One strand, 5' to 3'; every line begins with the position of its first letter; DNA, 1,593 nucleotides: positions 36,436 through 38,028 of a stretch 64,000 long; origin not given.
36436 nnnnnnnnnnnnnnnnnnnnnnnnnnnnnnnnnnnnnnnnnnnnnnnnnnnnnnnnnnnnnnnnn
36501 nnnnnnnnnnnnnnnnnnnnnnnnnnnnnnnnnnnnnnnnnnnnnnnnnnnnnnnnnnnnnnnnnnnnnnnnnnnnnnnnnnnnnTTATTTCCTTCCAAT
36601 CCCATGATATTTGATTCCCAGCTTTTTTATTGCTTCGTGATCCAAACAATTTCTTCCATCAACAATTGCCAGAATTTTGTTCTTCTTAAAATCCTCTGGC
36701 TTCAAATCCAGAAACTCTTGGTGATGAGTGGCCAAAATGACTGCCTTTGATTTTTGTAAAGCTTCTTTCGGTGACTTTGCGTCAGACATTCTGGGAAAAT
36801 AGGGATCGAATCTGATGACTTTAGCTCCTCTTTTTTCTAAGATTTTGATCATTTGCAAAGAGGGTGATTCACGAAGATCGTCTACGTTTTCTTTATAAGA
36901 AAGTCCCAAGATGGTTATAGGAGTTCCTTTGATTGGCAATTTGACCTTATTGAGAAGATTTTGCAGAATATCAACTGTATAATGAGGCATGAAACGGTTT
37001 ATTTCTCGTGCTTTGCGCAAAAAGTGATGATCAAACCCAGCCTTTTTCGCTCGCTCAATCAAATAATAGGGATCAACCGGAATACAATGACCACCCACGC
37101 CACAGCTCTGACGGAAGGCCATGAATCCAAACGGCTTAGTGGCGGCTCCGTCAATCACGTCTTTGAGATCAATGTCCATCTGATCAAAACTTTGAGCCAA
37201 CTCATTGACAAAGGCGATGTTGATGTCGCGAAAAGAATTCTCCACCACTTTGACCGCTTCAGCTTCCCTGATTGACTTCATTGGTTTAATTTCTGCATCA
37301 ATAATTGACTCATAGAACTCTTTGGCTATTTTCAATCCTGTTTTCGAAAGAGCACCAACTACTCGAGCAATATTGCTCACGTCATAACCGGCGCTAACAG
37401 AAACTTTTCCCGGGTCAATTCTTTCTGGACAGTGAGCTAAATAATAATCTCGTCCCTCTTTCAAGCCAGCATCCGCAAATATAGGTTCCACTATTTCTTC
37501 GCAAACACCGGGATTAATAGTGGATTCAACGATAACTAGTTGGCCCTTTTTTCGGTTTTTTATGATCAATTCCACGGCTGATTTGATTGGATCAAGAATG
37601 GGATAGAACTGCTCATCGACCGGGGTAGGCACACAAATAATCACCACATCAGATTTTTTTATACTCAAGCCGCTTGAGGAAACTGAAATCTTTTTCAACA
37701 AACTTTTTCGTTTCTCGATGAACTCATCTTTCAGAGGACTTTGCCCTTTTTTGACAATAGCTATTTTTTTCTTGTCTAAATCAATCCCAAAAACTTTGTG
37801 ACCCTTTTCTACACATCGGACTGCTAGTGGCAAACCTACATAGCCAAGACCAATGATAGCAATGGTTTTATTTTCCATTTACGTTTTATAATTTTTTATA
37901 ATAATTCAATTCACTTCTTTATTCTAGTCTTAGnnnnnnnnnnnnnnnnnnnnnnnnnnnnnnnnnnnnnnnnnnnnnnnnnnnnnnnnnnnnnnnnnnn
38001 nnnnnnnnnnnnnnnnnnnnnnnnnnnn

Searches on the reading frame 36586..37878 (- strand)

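Call 11: search_protein_families(library=pfam, proteins=[window:36586-37878:-], max_evalue=0.01)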
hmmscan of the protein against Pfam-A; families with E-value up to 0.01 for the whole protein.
window:36586-37878:- (430 aa): 8 families
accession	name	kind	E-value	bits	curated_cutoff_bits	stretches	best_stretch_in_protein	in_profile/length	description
PF03721.20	UDPG_MGDP_dh_N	-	1.2e-36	126.5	27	1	5-179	2-177/187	UDP-glucose/GDP-mannose dehydrogenase family, NAD binding domain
PF00984.24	UDPG_MGDP_dh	-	6.2e-30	103.6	25.4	1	204-295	1-93/94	UDP-glucose/GDP-mannose dehydrogenase family, central domain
PF03720.21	UDPG_MGDP_dh_C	-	4.8e-24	85.1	30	1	323-414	2-103/103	UDP-glucose/GDP-mannose dehydrogenase family, UDP binding domain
PF03446.21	NAD_binding_2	-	1.2e-08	35.6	21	1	5-131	1-105/161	NAD binding domain of 6-phosphogluconate dehydrogenase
PF03807.23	F420_oxidored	-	3.2e-07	31.3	21.6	1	5-87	1-71/94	NADP oxidoreductase coenzyme F420-dependent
PF02558.23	ApbA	-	0.00011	22.3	22.2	1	6-90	1-81/150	Ketopantoate reductase PanE/ApbA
PF02737.24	3HCDH_N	-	0.0024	18.3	22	1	5-83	1-86/180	3-hydroxyacyl-CoA dehydrogenase, NAD binding domain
PF02826.25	2-Hacid_dh_C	-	0.0038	17.1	25.1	0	2-40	35-73/178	D-isomer specific 2-hydroxyacid dehydrogenase, NAD binding domain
